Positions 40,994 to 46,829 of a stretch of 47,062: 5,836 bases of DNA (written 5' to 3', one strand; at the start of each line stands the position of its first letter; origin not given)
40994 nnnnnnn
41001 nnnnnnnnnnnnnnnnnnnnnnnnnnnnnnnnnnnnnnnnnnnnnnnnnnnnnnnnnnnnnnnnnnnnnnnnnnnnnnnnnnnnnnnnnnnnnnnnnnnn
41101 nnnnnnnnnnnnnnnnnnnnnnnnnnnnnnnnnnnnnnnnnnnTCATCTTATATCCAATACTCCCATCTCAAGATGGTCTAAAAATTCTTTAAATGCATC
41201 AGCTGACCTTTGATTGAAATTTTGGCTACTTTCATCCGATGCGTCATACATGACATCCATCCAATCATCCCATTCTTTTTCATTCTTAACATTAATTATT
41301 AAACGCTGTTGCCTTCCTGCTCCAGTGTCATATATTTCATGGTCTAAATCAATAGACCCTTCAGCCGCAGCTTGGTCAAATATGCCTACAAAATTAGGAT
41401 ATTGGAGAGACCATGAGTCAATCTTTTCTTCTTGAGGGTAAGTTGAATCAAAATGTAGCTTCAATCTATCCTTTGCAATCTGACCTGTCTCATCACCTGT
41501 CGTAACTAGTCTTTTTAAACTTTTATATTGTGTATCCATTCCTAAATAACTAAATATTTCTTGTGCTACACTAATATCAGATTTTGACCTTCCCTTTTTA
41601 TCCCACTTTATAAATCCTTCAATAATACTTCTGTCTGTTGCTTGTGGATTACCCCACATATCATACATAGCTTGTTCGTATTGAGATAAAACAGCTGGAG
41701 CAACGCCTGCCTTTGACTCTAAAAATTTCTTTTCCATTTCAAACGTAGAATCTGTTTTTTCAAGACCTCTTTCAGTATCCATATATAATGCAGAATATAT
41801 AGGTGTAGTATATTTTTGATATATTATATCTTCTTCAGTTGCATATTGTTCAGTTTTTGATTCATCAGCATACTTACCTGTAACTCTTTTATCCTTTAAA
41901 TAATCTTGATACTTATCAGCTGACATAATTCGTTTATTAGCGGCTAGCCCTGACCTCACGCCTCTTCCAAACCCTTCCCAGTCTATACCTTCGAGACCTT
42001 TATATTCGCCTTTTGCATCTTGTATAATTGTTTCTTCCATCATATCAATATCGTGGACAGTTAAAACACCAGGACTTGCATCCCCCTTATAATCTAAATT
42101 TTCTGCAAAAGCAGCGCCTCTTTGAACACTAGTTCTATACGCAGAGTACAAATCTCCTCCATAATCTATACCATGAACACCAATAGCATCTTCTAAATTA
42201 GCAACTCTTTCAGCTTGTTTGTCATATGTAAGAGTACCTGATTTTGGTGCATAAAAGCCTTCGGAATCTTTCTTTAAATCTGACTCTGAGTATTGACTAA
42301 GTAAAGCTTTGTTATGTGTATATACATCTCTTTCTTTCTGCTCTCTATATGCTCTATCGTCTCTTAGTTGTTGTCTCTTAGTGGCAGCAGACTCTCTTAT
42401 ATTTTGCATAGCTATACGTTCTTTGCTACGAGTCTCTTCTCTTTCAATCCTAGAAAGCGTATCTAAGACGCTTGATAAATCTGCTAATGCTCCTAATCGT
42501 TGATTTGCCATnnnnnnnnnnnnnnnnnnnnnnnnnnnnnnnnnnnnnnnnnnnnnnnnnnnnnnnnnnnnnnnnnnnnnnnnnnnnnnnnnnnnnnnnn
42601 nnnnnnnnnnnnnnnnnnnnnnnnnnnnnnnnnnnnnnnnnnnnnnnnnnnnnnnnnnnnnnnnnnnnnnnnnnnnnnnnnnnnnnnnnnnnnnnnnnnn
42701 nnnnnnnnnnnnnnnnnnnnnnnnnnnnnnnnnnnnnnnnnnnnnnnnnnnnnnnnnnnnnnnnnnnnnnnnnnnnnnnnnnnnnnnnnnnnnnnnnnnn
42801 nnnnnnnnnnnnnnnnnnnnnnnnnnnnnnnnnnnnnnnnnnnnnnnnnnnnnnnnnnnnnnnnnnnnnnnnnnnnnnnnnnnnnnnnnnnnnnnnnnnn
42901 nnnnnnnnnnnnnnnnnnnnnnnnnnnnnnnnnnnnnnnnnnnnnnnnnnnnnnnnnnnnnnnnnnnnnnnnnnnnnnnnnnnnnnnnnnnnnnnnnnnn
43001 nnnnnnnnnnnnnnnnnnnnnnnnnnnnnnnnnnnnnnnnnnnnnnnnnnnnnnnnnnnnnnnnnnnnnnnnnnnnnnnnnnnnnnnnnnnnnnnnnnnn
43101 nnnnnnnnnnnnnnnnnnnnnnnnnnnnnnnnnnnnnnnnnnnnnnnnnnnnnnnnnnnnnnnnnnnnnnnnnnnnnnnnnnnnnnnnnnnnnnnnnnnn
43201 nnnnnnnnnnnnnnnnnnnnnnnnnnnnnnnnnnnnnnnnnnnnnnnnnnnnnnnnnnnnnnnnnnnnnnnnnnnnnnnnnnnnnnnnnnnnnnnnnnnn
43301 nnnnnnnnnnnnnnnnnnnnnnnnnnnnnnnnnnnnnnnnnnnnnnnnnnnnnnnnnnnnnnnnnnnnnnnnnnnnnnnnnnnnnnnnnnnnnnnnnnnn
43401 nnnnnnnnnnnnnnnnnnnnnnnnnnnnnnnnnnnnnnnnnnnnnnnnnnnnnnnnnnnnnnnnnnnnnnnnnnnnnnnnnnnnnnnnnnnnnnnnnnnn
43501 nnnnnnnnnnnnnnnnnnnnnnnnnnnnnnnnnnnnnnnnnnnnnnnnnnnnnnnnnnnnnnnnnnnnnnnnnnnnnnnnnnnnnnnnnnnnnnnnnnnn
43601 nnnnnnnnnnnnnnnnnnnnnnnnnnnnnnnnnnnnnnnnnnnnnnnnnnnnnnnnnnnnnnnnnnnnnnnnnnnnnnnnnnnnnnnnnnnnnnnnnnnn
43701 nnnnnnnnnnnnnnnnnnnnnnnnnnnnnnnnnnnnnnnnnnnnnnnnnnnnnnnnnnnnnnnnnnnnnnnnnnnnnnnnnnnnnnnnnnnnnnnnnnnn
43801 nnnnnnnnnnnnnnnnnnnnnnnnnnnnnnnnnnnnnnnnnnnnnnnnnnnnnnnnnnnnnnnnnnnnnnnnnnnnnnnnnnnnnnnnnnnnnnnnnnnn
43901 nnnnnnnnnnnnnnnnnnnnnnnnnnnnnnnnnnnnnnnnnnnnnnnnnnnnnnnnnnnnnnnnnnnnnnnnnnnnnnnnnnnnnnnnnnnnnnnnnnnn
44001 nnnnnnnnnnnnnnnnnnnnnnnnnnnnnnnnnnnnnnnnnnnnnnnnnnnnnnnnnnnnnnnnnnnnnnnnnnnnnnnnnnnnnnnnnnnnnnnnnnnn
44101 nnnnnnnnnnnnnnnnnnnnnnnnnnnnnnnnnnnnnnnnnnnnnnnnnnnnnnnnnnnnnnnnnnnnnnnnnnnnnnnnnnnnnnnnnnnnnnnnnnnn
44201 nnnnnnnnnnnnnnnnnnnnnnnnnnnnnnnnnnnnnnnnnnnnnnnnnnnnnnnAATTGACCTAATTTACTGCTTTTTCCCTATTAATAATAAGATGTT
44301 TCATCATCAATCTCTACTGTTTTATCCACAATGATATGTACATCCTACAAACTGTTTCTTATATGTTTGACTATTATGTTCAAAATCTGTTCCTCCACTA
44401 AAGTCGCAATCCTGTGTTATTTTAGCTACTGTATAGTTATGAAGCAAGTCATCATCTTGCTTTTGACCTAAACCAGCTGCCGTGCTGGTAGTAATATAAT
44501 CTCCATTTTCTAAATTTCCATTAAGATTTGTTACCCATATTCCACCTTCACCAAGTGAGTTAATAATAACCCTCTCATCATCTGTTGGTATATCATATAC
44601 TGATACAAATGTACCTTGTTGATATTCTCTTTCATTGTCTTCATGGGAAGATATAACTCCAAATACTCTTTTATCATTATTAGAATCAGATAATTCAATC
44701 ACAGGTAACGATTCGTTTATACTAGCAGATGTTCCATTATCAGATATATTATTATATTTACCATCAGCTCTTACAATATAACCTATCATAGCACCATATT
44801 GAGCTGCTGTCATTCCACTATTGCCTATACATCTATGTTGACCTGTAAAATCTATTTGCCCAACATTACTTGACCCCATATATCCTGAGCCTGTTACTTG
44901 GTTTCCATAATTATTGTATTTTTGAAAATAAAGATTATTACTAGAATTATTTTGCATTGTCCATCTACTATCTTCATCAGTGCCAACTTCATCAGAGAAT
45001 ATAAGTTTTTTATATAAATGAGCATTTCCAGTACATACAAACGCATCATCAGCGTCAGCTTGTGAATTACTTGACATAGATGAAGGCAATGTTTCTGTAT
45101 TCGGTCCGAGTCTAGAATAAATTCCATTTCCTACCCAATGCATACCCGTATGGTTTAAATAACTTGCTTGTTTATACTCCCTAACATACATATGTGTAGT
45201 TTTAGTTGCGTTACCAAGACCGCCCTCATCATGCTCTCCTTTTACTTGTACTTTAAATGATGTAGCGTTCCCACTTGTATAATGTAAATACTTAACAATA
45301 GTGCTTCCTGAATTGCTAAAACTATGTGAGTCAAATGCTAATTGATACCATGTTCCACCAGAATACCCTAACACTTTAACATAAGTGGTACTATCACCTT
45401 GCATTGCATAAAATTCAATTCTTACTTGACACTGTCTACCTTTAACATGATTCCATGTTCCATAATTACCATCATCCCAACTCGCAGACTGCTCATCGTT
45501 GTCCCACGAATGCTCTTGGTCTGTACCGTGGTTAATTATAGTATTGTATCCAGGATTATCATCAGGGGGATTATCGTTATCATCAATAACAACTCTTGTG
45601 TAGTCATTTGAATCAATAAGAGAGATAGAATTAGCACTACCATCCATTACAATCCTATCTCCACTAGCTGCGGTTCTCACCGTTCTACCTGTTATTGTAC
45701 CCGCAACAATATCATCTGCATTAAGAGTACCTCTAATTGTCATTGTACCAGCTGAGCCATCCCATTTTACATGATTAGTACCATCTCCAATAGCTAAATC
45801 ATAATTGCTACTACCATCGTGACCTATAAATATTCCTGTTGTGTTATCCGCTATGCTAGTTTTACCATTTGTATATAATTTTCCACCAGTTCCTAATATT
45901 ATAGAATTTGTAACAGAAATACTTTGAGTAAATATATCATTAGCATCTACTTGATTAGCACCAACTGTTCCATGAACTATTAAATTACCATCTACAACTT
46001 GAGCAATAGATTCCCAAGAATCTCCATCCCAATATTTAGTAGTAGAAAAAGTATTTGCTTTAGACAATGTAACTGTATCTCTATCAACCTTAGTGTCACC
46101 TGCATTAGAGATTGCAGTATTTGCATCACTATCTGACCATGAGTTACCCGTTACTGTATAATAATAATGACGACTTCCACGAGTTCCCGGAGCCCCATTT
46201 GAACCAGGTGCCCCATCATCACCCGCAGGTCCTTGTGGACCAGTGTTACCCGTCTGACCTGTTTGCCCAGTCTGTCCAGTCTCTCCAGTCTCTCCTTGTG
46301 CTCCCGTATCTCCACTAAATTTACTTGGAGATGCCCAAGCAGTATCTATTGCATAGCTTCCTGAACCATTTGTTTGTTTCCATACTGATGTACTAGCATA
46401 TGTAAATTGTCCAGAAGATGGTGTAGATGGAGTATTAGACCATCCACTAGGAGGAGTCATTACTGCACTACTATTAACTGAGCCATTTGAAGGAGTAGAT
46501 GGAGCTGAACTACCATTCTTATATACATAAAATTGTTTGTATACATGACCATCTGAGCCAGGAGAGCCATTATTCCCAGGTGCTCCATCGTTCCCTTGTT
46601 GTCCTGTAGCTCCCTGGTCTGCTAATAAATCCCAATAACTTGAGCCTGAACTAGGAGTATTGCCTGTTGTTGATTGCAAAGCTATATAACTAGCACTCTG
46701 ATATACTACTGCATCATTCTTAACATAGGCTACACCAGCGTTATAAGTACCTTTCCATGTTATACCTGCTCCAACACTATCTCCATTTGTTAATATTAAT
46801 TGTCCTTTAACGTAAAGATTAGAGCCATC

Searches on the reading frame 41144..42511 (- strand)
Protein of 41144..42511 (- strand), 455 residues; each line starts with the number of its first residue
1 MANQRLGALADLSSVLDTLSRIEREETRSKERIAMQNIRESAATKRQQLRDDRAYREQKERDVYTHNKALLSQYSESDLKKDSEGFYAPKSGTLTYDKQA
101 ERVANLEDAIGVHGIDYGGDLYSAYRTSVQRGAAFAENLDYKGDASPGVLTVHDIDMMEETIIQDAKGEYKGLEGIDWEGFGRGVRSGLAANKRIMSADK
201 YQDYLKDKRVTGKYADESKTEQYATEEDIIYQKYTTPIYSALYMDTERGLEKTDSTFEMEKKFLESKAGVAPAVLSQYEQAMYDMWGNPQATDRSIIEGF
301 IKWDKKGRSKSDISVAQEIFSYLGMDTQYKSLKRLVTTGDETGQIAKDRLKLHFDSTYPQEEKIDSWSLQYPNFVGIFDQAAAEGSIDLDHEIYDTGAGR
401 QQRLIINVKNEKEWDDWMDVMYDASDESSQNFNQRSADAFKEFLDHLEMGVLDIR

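Call 9: search_protein_families(library=phrogs, proteins=[window:41144-42511:-], max_evalue=0.001)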
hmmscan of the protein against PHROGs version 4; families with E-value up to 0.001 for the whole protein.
window:41144-42511:- (455 aa): 0 families

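Call 10: search_protein_families(library=pfam, proteins=[window:41144-42511:-], max_evalue=0.01)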
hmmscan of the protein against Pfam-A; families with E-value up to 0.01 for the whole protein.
window:41144-42511:- (455 aa): 1 family
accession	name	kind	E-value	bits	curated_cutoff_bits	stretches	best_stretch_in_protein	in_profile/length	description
PF00217.24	ATP-gua_Ptrans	-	0.0097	15.8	22.4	0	58-152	29-115/203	ATP:guanido phosphotransferase, C-terminal catalytic domain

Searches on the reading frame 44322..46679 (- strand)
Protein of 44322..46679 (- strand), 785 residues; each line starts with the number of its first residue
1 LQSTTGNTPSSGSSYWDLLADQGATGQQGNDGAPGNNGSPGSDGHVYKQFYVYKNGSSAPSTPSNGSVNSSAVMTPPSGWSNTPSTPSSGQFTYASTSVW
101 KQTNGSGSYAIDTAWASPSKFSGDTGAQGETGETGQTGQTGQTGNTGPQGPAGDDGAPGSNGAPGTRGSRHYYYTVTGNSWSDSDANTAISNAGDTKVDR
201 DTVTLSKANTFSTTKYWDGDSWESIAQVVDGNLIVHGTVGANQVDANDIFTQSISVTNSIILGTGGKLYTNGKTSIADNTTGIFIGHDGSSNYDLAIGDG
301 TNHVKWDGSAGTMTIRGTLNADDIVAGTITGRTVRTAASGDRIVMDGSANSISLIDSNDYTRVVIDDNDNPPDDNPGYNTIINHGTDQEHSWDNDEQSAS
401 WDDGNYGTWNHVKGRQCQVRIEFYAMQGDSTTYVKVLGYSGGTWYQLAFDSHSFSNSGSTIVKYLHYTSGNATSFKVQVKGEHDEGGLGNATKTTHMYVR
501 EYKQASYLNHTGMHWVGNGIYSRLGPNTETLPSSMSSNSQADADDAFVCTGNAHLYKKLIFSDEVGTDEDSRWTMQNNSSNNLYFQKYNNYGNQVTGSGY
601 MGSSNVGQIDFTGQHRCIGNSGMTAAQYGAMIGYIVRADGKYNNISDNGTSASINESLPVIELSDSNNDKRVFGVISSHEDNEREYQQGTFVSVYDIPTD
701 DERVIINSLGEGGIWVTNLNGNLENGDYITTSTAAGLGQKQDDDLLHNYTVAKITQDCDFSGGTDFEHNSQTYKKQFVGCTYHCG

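Call 9: search_protein_families(library=phrogs, proteins=[window:44322-46679:-], max_evalue=0.001)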
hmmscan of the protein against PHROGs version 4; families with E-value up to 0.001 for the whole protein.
window:44322-46679:- (785 aa): 16 families
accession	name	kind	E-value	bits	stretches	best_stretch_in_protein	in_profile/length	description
phrog_23593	-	tail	4.6e-20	71.1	2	11-142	1773-1906/2201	tail protein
phrog_38396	-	tail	4e-12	45.6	1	7-257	1103-1349/1435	tail protein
phrog_6320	-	tail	5.3e-12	46.3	1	21-170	138-214/745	tail fiber protein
phrog_22201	-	tail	7.9e-11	42.1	1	67-358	280-533/683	tail fiber protein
phrog_3890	-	tail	9.5e-11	39.8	1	49-257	482-656/3453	straight fibre tail protein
phrog_819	-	tail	6.6e-10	38.8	1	21-614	566-908/1024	tail protein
phrog_5073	-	tail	2e-09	38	1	2-250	241-433/519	tail fiber protein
phrog_17587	-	tail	3.7e-06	26.7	1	21-244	352-494/641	tail fiber protein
phrog_366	-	tail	3.8e-06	27.6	1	118-170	313-368/474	tail fiber protein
phrog_18350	-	tail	5.1e-06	27.3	1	122-178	104-160/253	tail fiber protein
phrog_35286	-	unknown function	2.4e-05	24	1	112-169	273-330/750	-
phrog_10972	-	tail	3.4e-05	24.5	1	122-167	159-204/343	tail fiber protein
phrog_16032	-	unknown function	5e-05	23.8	0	122-162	60-100/331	-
phrog_1125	-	tail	0.00018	21.9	1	126-180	178-226/412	tail fiber protein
phrog_38806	-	unknown function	0.00025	21.5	0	117-175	91-158/285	-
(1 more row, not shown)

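Call 10: search_protein_families(library=pfam, proteins=[window:44322-46679:-], max_evalue=0.01)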
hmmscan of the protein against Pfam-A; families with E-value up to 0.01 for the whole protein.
window:44322-46679:- (785 aa): 2 families
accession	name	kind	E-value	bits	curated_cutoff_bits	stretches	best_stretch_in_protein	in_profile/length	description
PF24168.1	PB4_spike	-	1.1e-14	54.7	27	1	156-257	200-305/315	Straight fiber protein PB4 spike domain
PF01391.23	Collagen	-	6.2e-12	45.5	27.2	2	123-168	7-52/60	Collagen triple helix repeat (20 copies)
